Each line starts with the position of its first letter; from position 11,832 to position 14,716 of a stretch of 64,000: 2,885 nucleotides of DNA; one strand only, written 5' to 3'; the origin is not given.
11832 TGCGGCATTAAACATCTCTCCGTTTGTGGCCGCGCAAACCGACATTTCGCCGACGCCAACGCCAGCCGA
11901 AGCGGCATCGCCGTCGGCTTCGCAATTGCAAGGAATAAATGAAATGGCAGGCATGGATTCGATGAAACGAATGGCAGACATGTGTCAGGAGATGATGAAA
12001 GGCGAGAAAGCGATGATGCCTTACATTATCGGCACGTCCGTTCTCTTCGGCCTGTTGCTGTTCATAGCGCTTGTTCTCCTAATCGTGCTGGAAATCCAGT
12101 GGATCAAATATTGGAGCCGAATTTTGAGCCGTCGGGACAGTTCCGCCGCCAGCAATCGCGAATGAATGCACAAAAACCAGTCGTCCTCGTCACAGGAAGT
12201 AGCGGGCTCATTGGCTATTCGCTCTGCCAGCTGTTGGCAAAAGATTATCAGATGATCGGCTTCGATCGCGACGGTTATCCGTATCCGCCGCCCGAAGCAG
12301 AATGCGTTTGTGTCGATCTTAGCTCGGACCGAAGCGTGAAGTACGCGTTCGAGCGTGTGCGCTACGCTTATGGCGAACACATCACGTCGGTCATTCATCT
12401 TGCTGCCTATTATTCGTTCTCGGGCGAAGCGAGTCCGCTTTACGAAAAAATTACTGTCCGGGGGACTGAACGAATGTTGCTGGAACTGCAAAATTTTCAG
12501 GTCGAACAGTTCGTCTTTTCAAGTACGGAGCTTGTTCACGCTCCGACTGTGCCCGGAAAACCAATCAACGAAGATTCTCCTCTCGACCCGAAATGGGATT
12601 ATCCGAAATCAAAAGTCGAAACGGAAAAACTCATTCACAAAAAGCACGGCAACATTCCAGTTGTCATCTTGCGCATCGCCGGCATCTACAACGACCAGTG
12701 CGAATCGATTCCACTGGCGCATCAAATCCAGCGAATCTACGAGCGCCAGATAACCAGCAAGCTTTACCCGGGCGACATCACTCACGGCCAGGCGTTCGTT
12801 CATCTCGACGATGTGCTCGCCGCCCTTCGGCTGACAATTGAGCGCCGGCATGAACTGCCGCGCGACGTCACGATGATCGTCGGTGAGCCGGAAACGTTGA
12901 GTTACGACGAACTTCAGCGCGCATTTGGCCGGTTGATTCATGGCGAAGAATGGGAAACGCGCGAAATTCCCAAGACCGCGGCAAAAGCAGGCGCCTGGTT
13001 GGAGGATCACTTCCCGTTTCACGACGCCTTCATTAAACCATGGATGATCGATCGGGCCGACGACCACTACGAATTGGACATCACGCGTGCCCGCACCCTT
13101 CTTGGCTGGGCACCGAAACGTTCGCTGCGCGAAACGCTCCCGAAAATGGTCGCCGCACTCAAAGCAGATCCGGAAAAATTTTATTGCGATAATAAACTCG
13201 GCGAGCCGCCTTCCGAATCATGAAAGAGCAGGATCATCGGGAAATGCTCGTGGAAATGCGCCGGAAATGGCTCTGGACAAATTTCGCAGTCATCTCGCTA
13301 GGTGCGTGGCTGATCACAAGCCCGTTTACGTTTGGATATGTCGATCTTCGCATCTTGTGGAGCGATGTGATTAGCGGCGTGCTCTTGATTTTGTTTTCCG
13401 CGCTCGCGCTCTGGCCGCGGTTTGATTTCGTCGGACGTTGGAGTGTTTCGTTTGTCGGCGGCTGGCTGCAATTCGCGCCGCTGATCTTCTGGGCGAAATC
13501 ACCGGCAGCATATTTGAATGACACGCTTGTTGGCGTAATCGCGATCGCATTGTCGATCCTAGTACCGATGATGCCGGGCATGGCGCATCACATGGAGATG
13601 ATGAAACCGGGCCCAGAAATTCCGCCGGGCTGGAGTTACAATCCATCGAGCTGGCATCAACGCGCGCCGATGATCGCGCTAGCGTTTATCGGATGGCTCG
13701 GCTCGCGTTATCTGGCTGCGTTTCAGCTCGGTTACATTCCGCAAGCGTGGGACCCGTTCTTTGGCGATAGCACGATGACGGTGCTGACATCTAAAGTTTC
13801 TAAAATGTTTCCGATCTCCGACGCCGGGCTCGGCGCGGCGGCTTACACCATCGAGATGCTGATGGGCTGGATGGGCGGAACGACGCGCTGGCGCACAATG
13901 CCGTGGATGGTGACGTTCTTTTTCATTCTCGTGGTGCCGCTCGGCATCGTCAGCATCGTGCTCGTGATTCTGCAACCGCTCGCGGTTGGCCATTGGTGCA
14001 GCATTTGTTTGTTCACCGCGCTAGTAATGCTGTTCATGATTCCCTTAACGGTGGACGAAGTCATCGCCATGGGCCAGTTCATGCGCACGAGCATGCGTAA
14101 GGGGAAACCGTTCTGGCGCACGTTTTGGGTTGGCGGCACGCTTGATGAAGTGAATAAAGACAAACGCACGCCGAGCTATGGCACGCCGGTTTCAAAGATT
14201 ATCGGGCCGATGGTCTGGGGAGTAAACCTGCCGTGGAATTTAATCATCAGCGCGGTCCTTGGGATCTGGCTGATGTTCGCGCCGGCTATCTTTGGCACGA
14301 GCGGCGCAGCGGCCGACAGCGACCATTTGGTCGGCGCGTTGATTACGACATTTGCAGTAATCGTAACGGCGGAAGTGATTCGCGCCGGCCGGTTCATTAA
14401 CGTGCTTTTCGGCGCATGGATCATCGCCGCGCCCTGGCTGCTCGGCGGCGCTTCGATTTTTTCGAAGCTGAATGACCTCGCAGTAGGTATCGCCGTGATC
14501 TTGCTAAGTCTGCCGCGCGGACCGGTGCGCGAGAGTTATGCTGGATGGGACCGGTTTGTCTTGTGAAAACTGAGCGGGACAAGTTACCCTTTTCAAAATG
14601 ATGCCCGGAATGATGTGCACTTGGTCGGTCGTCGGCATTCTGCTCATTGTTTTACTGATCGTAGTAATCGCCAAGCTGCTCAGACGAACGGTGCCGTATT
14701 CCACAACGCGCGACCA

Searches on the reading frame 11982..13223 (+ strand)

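Call 63: search_protein_families(library=pfam, proteins=[window:11982-13223:+], max_evalue=0.00001)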
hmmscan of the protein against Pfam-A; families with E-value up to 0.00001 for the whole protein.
window:11982-13223:+ (413 aa): 5 families
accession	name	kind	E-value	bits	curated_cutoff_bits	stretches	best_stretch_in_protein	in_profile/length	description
PF01370.27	Epimerase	-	9.6e-22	78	20.9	1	68-292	1-231/240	NAD dependent epimerase/dehydratase family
PF16363.11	GDP_Man_Dehyd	-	6.7e-18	65.7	27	1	69-389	1-332/332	GDP-mannose 4,6 dehydratase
PF04321.23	RmlD_sub_bind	-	2e-11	44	27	1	68-240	3-156/287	RmlD substrate binding domain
PF01073.25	3Beta_HSD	-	3.1e-09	36.7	22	1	69-243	1-189/280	3-beta hydroxysteroid dehydrogenase/isomerase family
PF07993.18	NAD_binding_4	-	2.6e-08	33.8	20.1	1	132-237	87-209/258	Male sterility protein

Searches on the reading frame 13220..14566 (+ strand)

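Call 63: search_protein_families(library=pfam, proteins=[window:13220-14566:+], max_evalue=0.00001)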
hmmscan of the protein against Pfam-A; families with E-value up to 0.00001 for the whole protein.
window:13220-14566:+ (448 aa): 2 families
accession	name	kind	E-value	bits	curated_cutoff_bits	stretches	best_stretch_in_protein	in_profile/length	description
PF03779.20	SPW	-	6.2e-24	84.7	31.5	2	339-431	1-93/93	SPW repeat domain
PF07884.19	VKOR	-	3.8e-20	72.8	27.5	1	150-277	2-133/134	Vitamin K epoxide reductase family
